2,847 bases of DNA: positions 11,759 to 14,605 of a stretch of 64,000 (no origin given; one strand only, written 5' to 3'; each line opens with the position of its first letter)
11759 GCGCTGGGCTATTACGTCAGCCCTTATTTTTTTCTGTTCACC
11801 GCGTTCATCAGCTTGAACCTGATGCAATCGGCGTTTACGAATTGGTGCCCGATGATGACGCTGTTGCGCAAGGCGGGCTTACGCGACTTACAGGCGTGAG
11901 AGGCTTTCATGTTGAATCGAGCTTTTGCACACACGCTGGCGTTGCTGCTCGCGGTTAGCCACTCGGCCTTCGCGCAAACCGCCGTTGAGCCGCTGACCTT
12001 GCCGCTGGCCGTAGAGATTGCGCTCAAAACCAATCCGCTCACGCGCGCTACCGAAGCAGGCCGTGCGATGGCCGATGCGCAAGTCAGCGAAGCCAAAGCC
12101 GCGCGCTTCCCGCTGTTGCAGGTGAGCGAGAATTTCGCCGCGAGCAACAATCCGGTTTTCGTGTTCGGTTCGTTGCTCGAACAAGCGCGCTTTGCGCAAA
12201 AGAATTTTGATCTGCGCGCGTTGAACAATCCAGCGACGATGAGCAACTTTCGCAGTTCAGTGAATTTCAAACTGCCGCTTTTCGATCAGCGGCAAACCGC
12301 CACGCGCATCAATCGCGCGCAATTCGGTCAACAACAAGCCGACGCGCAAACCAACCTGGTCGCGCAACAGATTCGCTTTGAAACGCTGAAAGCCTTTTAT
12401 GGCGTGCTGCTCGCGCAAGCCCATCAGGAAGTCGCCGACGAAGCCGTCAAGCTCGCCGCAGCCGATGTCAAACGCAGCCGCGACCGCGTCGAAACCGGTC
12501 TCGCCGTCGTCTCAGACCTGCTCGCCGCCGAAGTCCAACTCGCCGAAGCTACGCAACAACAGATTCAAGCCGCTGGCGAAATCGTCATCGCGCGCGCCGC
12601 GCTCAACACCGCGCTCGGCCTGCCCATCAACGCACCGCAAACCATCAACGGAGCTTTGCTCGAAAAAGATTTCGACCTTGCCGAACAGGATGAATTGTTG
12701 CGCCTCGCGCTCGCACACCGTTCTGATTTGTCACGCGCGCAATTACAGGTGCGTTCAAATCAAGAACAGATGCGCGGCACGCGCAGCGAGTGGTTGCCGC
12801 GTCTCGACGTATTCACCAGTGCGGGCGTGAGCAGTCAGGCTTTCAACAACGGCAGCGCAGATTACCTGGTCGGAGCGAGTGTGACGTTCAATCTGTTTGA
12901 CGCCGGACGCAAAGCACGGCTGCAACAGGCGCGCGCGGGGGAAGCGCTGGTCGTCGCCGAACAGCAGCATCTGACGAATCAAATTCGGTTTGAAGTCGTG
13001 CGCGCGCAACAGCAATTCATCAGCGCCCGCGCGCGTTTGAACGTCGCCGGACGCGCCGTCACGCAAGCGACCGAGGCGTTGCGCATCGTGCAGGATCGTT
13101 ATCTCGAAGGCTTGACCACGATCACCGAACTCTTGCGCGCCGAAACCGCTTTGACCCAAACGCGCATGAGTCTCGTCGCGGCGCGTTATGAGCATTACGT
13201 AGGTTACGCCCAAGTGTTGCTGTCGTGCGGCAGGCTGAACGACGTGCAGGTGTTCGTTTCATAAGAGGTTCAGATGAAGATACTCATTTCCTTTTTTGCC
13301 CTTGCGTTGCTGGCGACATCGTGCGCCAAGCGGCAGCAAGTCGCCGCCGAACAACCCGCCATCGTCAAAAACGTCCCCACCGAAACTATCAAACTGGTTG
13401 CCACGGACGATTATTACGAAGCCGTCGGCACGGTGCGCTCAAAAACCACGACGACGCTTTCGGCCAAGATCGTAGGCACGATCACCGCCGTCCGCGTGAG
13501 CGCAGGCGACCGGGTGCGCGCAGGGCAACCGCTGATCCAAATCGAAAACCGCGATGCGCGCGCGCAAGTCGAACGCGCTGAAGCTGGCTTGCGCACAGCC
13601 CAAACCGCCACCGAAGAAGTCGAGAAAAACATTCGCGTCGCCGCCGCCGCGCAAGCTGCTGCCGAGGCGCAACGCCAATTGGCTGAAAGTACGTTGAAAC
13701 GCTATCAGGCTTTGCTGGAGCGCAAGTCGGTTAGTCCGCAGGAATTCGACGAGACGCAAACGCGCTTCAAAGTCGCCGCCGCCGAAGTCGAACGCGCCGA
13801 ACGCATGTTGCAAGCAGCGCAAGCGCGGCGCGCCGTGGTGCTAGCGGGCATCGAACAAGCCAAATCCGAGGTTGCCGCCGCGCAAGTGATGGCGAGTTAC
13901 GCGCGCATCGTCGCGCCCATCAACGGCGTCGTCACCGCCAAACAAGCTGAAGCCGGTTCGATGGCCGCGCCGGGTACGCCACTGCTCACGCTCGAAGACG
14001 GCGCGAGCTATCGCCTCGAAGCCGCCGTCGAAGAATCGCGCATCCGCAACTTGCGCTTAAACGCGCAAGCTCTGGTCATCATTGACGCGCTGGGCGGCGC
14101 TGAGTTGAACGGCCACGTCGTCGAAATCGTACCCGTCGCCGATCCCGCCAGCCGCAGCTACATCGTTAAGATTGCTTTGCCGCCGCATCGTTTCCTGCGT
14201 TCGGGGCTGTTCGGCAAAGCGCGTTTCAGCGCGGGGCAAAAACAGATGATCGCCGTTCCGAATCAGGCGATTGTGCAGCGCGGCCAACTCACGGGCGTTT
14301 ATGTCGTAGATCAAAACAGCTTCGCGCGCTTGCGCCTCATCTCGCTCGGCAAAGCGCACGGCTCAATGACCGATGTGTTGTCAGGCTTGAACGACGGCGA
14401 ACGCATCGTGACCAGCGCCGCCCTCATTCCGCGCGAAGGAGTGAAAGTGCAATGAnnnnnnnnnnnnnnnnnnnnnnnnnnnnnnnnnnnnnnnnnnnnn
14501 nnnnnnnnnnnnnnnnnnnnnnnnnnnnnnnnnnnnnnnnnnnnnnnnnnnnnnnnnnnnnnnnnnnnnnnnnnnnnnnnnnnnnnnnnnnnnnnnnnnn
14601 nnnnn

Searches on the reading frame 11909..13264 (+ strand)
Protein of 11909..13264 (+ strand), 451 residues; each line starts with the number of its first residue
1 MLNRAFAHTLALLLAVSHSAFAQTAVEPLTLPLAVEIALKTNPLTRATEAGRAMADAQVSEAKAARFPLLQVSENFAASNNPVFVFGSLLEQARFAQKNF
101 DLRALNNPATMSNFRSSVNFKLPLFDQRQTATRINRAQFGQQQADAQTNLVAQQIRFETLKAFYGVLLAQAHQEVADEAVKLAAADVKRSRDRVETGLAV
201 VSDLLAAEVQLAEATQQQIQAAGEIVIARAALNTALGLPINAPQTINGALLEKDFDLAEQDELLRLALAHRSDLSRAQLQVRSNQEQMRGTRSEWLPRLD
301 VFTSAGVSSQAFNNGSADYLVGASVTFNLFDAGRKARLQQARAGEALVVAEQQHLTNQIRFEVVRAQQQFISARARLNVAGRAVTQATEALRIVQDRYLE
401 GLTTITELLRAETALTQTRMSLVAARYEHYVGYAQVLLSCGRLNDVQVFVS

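Call 79: search_protein_families(library=pfam, proteins=[window:11909-13264:+], max_evalue=0.00001)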
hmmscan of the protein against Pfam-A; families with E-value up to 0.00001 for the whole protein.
window:11909-13264:+ (451 aa): 1 family
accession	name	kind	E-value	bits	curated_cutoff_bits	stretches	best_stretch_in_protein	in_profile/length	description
PF02321.23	OEP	-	1.2e-52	178.9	22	2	261-435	2-181/187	Outer membrane efflux protein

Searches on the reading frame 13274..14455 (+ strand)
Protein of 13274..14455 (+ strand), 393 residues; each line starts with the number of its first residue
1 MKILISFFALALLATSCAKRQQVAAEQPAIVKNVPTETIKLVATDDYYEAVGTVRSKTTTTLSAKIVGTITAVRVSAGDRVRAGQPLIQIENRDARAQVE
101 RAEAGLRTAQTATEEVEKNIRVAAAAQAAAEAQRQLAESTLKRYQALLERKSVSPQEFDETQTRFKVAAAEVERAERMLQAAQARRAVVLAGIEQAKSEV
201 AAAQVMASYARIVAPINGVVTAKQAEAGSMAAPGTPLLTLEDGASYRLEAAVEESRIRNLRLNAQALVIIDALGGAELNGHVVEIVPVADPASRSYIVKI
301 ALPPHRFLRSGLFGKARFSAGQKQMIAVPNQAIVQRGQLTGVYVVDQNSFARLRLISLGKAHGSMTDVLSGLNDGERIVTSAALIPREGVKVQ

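Call 79: search_protein_families(library=pfam, proteins=[window:13274-14455:+], max_evalue=0.00001)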
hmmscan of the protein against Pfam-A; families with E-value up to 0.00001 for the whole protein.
window:13274-14455:+ (393 aa): 4 families
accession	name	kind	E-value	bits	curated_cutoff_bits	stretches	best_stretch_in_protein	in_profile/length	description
PF16576.10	HlyD_D23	-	1.5e-21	77.1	30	1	50-313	8-213/214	Barrel-sandwich domain of CusB or HlyD membrane-fusion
PF13437.12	HlyD_3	-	1.1e-17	65.2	22.2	1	212-305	2-96/106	HlyD family secretion protein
PF13533.13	Biotin_lipoyl_2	-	7.7e-06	26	29.8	0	61-91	2-32/32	Biotin-lipoyl like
PF00364.28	Biotin_lipoyl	-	8.2e-06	26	22.1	0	68-92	15-38/73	Biotin-requiring enzyme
